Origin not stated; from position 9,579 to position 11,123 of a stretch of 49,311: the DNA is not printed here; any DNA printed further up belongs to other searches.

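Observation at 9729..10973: E1/RfbH-type 3-dehydratase with the catalytic His but no [2Fe-2S] cysteine loop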

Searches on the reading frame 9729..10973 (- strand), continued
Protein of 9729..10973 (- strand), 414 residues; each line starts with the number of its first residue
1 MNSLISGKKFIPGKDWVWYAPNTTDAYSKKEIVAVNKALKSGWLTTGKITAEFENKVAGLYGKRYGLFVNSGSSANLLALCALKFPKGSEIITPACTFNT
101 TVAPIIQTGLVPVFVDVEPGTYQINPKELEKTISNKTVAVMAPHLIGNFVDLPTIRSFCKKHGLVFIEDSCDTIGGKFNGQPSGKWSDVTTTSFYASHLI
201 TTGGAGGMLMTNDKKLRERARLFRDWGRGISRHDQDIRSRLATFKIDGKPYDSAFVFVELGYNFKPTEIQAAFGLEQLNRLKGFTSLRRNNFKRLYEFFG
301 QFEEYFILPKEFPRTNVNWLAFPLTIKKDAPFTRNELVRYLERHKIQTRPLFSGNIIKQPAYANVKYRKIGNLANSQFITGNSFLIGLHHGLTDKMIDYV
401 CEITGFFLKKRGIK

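Call 14: find_encoding_contigs(protein=P0026, flank=10000, max_places=2)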
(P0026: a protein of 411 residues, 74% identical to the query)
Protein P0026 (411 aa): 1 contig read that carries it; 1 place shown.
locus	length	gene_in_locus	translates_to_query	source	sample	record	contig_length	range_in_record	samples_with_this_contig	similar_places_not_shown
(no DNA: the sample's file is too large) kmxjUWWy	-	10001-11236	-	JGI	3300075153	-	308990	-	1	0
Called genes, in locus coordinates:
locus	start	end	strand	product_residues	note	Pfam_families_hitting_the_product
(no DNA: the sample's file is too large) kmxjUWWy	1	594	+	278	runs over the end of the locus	PF04321:RmlD_sub_bind, PF01370:Epimerase, PF02719:Polysacc_synt_2, PF16363:GDP_Man_Dehyd, PF07993:NAD_binding_4 (weak)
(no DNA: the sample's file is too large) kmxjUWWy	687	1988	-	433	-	PF02310:B12-binding, PF04055:Radical_SAM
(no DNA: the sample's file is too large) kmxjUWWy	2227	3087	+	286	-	-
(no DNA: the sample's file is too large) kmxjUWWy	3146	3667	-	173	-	PF01467:CTP_transf_like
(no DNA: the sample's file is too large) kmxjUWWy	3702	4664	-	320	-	PF01073:3Beta_HSD (faint), PF01370:Epimerase, PF04321:RmlD_sub_bind, PF02719:Polysacc_synt_2 (weak), PF16363:GDP_Man_Dehyd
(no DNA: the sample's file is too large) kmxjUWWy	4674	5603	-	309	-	PF00106:adh_short (weak), PF01073:3Beta_HSD, PF01370:Epimerase, PF02719:Polysacc_synt_2, PF03435:Sacchrp_dh_NADP (weak), PF04321:RmlD_sub_bind, PF13460:NAD_binding_10, PF16363:GDP_Man_Dehyd, +2 more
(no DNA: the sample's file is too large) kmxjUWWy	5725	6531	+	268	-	PF05575:V_cholerae_RfbT (weak), PF05050:Methyltransf_21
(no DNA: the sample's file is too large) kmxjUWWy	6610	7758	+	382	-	PF00535:Glycos_transf_2, PF13641:Glyco_tranf_2_3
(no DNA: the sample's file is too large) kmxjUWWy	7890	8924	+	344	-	PF13524:Glyco_trans_1_2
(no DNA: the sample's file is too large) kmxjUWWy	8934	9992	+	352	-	PF01073:3Beta_HSD, PF01370:Epimerase, PF02719:Polysacc_synt_2, PF04321:RmlD_sub_bind, PF07993:NAD_binding_4, PF16363:GDP_Man_Dehyd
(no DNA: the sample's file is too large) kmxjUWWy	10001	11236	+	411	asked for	PF01041:DegT_DnrJ_EryC1, PF01212:Beta_elim_lyase (weak)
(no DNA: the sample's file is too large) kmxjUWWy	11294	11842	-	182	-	PF00293:NUDIX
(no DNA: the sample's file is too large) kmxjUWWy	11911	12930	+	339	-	PF01073:3Beta_HSD, PF01370:Epimerase, PF02719:Polysacc_synt_2, PF04321:RmlD_sub_bind, PF07993:NAD_binding_4 (faint), PF16363:GDP_Man_Dehyd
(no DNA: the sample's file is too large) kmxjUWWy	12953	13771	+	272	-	PF00456:Transketolase_N, PF00676:E1_dh (weak), PF13292:DXP_synthase_N (weak)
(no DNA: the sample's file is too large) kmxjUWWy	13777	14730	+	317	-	PF02779:Transket_pyr, PF02780:Transketolase_C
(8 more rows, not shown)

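Call 27: search_protein_representatives(protein=window:9729-10973:-)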
Query: 414 residues. Proteins with E-value up to 0.001 (for the whole library): 51032; up to 1e-10: 27057; up to 1e-30: 2309. The best 150 are listed.
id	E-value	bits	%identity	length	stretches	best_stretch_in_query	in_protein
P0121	1.0e-159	548.6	59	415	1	2-411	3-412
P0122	2.0e-113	396.1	48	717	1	25-410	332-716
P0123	9.4e-111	387.3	49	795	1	29-407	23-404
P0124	1.1e-110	387.1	50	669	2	169-409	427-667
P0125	3.3e-110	385.5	47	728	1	31-412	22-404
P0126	7.5e-103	361.3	47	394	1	26-411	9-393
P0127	5.9e-102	358.3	45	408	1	20-402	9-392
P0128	2.8e-101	356.1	45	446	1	6-410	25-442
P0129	6.8e-101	354.8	74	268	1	17-228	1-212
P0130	5.3e-100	351.9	46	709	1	26-403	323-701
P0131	1.6e-99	350.4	47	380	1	27-408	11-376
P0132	2.4e-98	346.4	46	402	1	27-409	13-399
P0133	1.8e-97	343.5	50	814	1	2-405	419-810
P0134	2.3e-97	343.2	46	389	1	28-402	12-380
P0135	6.5e-97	341.7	46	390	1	26-409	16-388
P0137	2.0e-95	336.8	49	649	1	16-404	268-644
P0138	1.8e-94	333.7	49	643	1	17-408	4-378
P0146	1.9e-90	320.4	43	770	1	12-412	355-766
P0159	5.0e-86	305.9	45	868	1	17-404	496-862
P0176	1.3e-81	291.3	40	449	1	7-403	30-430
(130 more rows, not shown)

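Call 30: search_protein_families(library=pfam, proteins=[P0122, P0123, P0124, P0125, P0133, P0137, P0138, P0159, P0130, P0146], max_evalue=0.000001)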
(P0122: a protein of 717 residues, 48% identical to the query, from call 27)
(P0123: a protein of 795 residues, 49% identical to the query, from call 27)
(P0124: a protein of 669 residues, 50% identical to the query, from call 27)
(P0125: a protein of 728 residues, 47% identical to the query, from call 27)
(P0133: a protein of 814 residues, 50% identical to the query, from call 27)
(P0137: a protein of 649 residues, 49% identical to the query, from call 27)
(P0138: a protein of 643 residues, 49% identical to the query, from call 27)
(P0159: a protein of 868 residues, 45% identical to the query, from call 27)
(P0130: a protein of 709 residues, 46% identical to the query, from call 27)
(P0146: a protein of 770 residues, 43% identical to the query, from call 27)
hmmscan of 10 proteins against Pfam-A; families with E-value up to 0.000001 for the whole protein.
P0122 (717 aa): 8 families
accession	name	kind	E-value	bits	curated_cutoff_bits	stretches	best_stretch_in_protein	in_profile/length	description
PF01041.23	DegT_DnrJ_EryC1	-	9.6e-82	275.5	19.8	1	335-705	4-354/360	DegT/DnrJ/EryC1/StrS aminotransferase family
PF01370.27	Epimerase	-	2.2e-36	125.9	20.9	1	7-225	1-238/240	NAD dependent epimerase/dehydratase family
PF16363.11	GDP_Man_Dehyd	-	7.5e-27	95.1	27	1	40-291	57-330/332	GDP-mannose 4,6 dehydratase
PF04321.23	RmlD_sub_bind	-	1.8e-23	83.5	27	1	6-264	2-250/287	RmlD substrate binding domain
PF01073.25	3Beta_HSD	-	2e-18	66.9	22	1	40-212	50-225/280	3-beta hydroxysteroid dehydrogenase/isomerase family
PF07993.18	NAD_binding_4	-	8e-12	45.3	20.1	1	58-212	90-258/258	Male sterility protein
PF01053.26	Cys_Met_Meta_PP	-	1.9e-07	30.4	27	1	357-477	54-174/381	Cys/Met metabolism PLP-dependent enzyme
PF13460.12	NAD_binding_10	-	5.6e-07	30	27.2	0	38-165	42-145/184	NAD(P)H-binding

P0123 (795 aa): 7 families
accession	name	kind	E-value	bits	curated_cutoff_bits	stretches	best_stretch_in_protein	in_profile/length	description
PF01041.23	DegT_DnrJ_EryC1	-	6.2e-83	279.4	19.8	1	20-399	5-357/360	DegT/DnrJ/EryC1/StrS aminotransferase family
PF16363.11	GDP_Man_Dehyd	-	1.4e-67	228.9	27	1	453-758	1-328/332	GDP-mannose 4,6 dehydratase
PF01370.27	Epimerase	-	5.2e-61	206.5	20.9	1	452-698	1-240/240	NAD dependent epimerase/dehydratase family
PF02719.21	Polysacc_synt_2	-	3.2e-16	59.8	20.2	1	452-687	1-215/293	Polysaccharide biosynthesis protein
PF04321.23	RmlD_sub_bind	-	9.2e-14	51.6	27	1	451-639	2-154/287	RmlD substrate binding domain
PF07993.18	NAD_binding_4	-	9.9e-13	48.3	20.1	1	454-634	1-205/258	Male sterility protein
PF01073.25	3Beta_HSD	-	1.1e-12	48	22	1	453-679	1-222/280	3-beta hydroxysteroid dehydrogenase/isomerase family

P0124 (669 aa): 4 families
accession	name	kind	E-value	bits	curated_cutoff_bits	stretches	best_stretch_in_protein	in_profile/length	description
PF01041.23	DegT_DnrJ_EryC1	-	8.2e-81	272.4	19.8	2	21-169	5-153/360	DegT/DnrJ/EryC1/StrS aminotransferase family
PF14890.11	Intein_splicing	-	5.9e-08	33.1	35.8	1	211-428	56-155/155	Intein splicing domain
PF01053.26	Cys_Met_Meta_PP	-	1.1e-07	31.2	27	1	40-168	52-180/381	Cys/Met metabolism PLP-dependent enzyme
PF13403.11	Hint_2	-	2.7e-07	31.5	28.4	1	163-197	2-36/147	Hint domain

P0125 (728 aa): 5 families
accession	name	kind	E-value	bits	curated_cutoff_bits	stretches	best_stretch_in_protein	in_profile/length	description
PF01041.23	DegT_DnrJ_EryC1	-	1.1e-74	252.3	19.8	1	20-396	5-359/360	DegT/DnrJ/EryC1/StrS aminotransferase family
PF01370.27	Epimerase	-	2.3e-44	152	20.9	1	435-657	1-240/240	NAD dependent epimerase/dehydratase family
PF16363.11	GDP_Man_Dehyd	-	3.7e-33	115.8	27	1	436-720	1-330/332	GDP-mannose 4,6 dehydratase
PF04321.23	RmlD_sub_bind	-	1.1e-13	51.3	27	1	434-681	2-240/287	RmlD substrate binding domain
PF02719.21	Polysacc_synt_2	-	2.3e-08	34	20.2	0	475-678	62-250/293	Polysaccharide biosynthesis protein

P0133 (814 aa): 3 families
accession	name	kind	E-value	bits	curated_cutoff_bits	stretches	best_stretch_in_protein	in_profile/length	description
PF01041.23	DegT_DnrJ_EryC1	-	8e-68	229.7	19.8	1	445-808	4-358/360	DegT/DnrJ/EryC1/StrS aminotransferase family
PF00908.23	dTDP_sugar_isom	-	4.3e-15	56.3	27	1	15-136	38-166/168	dTDP-4-dehydrorhamnose 3,5-epimerase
PF01370.27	Epimerase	-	8.7e-08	32.3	20.9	1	161-275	2-137/240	NAD dependent epimerase/dehydratase family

P0137 (649 aa): 3 families
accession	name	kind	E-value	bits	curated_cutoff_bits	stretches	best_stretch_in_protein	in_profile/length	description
PF01041.23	DegT_DnrJ_EryC1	-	1.2e-70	239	19.8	1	280-644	4-359/360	DegT/DnrJ/EryC1/StrS aminotransferase family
PF01370.27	Epimerase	-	6.1e-12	45.9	20.9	1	4-137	2-150/240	NAD dependent epimerase/dehydratase family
PF04321.23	RmlD_sub_bind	-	2.1e-08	34.1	27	1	1-139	1-135/287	RmlD substrate binding domain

P0138 (643 aa): 1 family
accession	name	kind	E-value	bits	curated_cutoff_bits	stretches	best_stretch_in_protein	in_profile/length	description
PF01041.23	DegT_DnrJ_EryC1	-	6.9e-73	246.4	19.8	1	15-374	4-359/360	DegT/DnrJ/EryC1/StrS aminotransferase family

P0159 (868 aa): 6 families
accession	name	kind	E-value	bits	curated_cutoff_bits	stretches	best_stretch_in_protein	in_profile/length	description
PF01041.23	DegT_DnrJ_EryC1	-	1.6e-70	238.5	19.8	1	507-861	4-358/360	DegT/DnrJ/EryC1/StrS aminotransferase family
PF04321.23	RmlD_sub_bind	-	7e-50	170.1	27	1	183-467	4-267/287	RmlD substrate binding domain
PF00908.23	dTDP_sugar_isom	-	5.1e-34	117.8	27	1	8-167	2-167/168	dTDP-4-dehydrorhamnose 3,5-epimerase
PF01370.27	Epimerase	-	7e-23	81.7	20.9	1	183-406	2-240/240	NAD dependent epimerase/dehydratase family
PF01073.25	3Beta_HSD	-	6.6e-09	35.6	22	1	183-389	1-225/280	3-beta hydroxysteroid dehydrogenase/isomerase family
PF16363.11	GDP_Man_Dehyd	-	1.2e-07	31.9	27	1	183-339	1-174/332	GDP-mannose 4,6 dehydratase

P0130 (709 aa): 6 families
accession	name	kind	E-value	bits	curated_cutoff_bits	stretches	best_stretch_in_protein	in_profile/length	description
PF01041.23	DegT_DnrJ_EryC1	-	3e-93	313.4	19.8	1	327-701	6-358/360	DegT/DnrJ/EryC1/StrS aminotransferase family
PF04321.23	RmlD_sub_bind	-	4.8e-59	200.2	27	1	3-274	2-273/287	RmlD substrate binding domain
PF01370.27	Epimerase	-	3.4e-20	72.9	20.9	1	4-213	1-239/240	NAD dependent epimerase/dehydratase family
PF16363.11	GDP_Man_Dehyd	-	1.8e-10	41.3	27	1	5-147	1-169/332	GDP-mannose 4,6 dehydratase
PF02719.21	Polysacc_synt_2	-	3e-07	30.3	20.2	0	37-147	56-154/293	Polysaccharide biosynthesis protein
PF01053.26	Cys_Met_Meta_PP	-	6e-07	28.8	27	0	347-468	54-175/381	Cys/Met metabolism PLP-dependent enzyme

P0146 (770 aa): 7 families
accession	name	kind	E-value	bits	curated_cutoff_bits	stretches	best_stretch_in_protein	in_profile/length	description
PF01041.23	DegT_DnrJ_EryC1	-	1.7e-86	291.1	19.8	1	370-755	6-356/360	DegT/DnrJ/EryC1/StrS aminotransferase family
PF01370.27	Epimerase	-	1.2e-45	156.2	20.9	1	9-234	1-240/240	NAD dependent epimerase/dehydratase family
PF16363.11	GDP_Man_Dehyd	-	2e-43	149.6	27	1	10-297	1-331/332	GDP-mannose 4,6 dehydratase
PF01073.25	3Beta_HSD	-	6.5e-15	55.3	22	1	10-221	1-229/280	3-beta hydroxysteroid dehydrogenase/isomerase family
PF02719.21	Polysacc_synt_2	-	1.8e-10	41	20.2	1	9-268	1-267/293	Polysaccharide biosynthesis protein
PF04321.23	RmlD_sub_bind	-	8.8e-09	35.3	27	1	8-219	2-195/287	RmlD substrate binding domain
PF07993.18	NAD_binding_4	-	7e-08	32.4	20.1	0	11-34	1-25/258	Male sterility protein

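Call 31: find_encoding_contigs(protein=P0176, flank=8000, max_places=3)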
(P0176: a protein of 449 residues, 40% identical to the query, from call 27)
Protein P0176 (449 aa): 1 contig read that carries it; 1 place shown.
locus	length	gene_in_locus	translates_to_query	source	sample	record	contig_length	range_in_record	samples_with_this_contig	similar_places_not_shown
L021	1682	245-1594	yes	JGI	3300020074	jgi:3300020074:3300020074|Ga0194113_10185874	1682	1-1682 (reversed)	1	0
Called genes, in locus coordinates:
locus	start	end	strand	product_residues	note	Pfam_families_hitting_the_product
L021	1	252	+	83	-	?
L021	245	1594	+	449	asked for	PF01041:DegT_DnrJ_EryC1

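Call 32: find_encoding_contigs(protein=P0121, flank=8000, max_places=3)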
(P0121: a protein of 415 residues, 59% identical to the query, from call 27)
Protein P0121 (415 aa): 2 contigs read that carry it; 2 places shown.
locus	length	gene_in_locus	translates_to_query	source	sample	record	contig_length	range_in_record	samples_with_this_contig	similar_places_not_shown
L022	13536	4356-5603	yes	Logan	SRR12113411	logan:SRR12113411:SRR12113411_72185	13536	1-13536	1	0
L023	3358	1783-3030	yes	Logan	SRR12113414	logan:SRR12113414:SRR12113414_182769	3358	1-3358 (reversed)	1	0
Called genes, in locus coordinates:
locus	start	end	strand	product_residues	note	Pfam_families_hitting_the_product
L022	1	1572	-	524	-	?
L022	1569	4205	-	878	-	PF13432:TPR_16 (weak), PF13414:TPR_11 (weak), PF00515:TPR_1, PF07719:TPR_2, PF13424:TPR_12, PF13432:TPR_16, PF00515:TPR_1, PF13844:Glyco_transf_41, +27 more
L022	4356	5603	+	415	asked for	PF01041:DegT_DnrJ_EryC1, PF01212:Beta_elim_lyase (faint)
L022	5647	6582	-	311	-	PF01370:Epimerase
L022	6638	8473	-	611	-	PF02776:TPP_enzyme_N, PF00205:TPP_enzyme_M, PF02775:TPP_enzyme_C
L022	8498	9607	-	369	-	-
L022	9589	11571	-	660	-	PF13424:TPR_12 (faint), PF07719:TPR_2 (faint), PF13176:TPR_7 (faint), PF13181:TPR_8 (faint), PF13432:TPR_16 (weak), PF00515:TPR_1 (weak), PF14559:TPR_19 (weak), PF13844:Glyco_transf_41, +5 more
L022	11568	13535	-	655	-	?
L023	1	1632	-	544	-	?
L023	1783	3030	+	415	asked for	PF01041:DegT_DnrJ_EryC1, PF01212:Beta_elim_lyase (faint)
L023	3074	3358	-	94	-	?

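Call 49: predict_structure(alignment_id=A1)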
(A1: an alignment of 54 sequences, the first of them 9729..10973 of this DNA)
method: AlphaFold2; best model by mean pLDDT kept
length: 414 residues; sequences in the alignment: 54
mean_pLDDT: 95.5   pTM: 0.93
mean pLDDT of the five models: 95.5, 95.2, 94.7, 94.2, 92.2
residues with pLDDT >= 90: 377; 70-90: 32; 50-70: 5; < 50: 0
segments of 3 or more residues with pLDDT < 50: none
pLDDT, mean of each block of 10 residues (from residue 1): 85 97 92 98 94 98 98 98 98 97 98 97 95 98 93 98 98 95 98 96 97 97 91 76 88 91 97 98 95 98 98 94 98 98 98 95 97 97 97 97 98 93
secondary structure, 60 per line:
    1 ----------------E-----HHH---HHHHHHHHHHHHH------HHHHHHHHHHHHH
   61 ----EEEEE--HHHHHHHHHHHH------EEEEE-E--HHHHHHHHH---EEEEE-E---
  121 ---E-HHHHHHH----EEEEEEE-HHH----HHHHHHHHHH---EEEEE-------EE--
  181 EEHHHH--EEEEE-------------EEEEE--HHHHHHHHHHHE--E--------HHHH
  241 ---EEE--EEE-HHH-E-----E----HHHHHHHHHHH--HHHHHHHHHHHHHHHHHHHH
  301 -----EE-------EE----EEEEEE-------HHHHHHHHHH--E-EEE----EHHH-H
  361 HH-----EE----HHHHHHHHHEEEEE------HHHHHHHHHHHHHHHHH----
elements in order: H29-41 H48-60 E65-69 H72-83 E90-94 H99-107 E111-115 H126-132 E137-143 H152-161 E165-169 H183-186 E189-193 E207-211 H214-224 H237-240 E244-246 E249-251 H268-278 H281-300 E321-326 H334-343 E348-350 H374-382 E383-387 H394-410

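Call 51: fold_search(model_id=the predicted structure, library=pdb)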
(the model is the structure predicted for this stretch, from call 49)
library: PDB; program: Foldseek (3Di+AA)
matches with E <= 10: 1975; with E <= 0.001: 1575
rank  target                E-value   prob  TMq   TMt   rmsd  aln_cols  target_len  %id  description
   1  3bcx_A                2.3e-44  1.00  0.89  0.88   2.2       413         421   38  E1 Dehydrase (released 2007-11-27)
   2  3bcx_B                2.2e-43  1.00  0.89  0.88   2.5       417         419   38  E1 Dehydrase (released 2007-11-27)
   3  3bb8_A                6.5e-43  1.00  0.88  0.87   2.6       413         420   39  E1 Dehydrase H220K Mutant (released 2008-09-16)
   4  7b0d_A                2.9e-35  1.00  0.81  0.91   2.4       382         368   28  Sugar transaminase from Archaeoglobus veneficus (released 2021-12-01)
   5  7b0m                  1.5e-34  1.00  0.83  0.93   2.4       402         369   32  Sugar transaminase from a metagenome collected from troll oil field production water (released 2021-12-01)
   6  2gms_B                2.9e-34  1.00  0.83  0.88   3.4       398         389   30  E coli GDP-4-keto-6-deoxy-D-mannose-3-dehydratase with bound hydrated PLP (released 2006-09-05)
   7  2r0t_A                3.9e-34  1.00  0.83  0.89   3.4       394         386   30  Crystal structure of GDP-4-keto-6-deoxymannose-3-dehydratase with a trapped PLP-glutamate geminal diamine (released 2007-12-18)
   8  3bn1_C                7.5e-34  1.00  0.82  0.92   2.1       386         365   27  Crystal structure of GDP-perosamine synthase (released 2008-03-18)
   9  3b8x_B                9.4e-34  1.00  0.84  0.89   3.4       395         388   29  Crystal structure of GDP-4-keto-6-deoxymannose-3-dehydratase (ColD) H188N mutant with bound GDP-perosamine (released 2007-11-27)
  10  3b8x_A                1.3e-33  1.00  0.82  0.87   3.6       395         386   30  Crystal structure of GDP-4-keto-6-deoxymannose-3-dehydratase (ColD) H188N mutant with bound GDP-perosamine (released 2007-11-27)
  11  3bn1_A                1.3e-33  1.00  0.81  0.91   2.3       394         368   27  Crystal structure of GDP-perosamine synthase (released 2008-03-18)
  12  3gr9_F                1.5e-33  1.00  0.83  0.89   3.3       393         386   29  Crystal structure of ColD H188K S187N (released 2009-06-16)
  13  3dr4_B                2.6e-33  1.00  0.81  0.92   2.4       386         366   27  GDP-perosamine synthase K186A mutant from Caulobacter crescentus with bound sugar ligand (released 2008-10-14)
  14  2gms_A                4.1e-33  1.00  0.83  0.88   3.4       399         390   30  E coli GDP-4-keto-6-deoxy-D-mannose-3-dehydratase with bound hydrated PLP (released 2006-09-05)
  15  3gr9_C                4.4e-33  1.00  0.82  0.87   3.4       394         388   30  Crystal structure of ColD H188K S187N (released 2009-06-16)
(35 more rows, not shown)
